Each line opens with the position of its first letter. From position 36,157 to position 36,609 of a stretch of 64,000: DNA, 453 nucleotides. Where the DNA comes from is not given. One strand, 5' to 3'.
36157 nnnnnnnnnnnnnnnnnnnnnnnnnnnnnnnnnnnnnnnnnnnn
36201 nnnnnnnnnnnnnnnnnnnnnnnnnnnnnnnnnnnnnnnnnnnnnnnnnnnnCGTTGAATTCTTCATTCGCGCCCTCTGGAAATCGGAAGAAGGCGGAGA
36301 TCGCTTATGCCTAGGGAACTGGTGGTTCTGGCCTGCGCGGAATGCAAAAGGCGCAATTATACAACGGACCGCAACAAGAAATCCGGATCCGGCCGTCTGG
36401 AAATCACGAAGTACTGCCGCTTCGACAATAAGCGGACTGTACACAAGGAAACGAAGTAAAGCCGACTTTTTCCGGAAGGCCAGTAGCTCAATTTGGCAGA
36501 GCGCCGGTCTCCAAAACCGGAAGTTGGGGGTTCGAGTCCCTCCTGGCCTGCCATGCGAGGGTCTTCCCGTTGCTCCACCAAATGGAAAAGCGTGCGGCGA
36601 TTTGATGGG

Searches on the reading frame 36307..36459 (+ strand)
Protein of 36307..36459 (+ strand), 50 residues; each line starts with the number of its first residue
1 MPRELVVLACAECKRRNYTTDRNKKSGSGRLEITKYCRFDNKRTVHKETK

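Call 4: search_protein_families(library=pfam, proteins=[window:36307-36459:+], max_evalue=0.01)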
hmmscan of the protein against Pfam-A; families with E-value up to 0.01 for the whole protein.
window:36307-36459:+ (50 aa): 1 family
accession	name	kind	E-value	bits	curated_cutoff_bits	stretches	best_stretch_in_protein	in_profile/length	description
PF00471.26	Ribosomal_L33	-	1.1e-19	70.9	25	1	5-50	2-47/47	Ribosomal protein L33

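Call 34: search_protein_families(library=ncbifam, proteins=[window:36307-36459:+], max_evalue=0.001)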
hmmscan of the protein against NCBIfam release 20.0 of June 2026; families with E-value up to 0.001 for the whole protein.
window:36307-36459:+ (50 aa): 3 families
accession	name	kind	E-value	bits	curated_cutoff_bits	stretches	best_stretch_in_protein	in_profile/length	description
NF001764.0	PRK00504.1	subfamily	2.7e-20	72.4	40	1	2-50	2-50/50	50S ribosomal protein L33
NF001860.2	PRK00595.1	subfamily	6.9e-18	64.5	50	1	3-50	2-49/49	50S ribosomal protein L33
TIGR01023.1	rpmG_bact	equivalog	9.7e-17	61.1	23.95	1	3-50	7-54/56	50S ribosomal protein L33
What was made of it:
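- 36307..36459 (+): rpmG, bL33 of the CxxC...CxxD ('CCCD') type. NF001764 at 72.4 bits (call 34).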
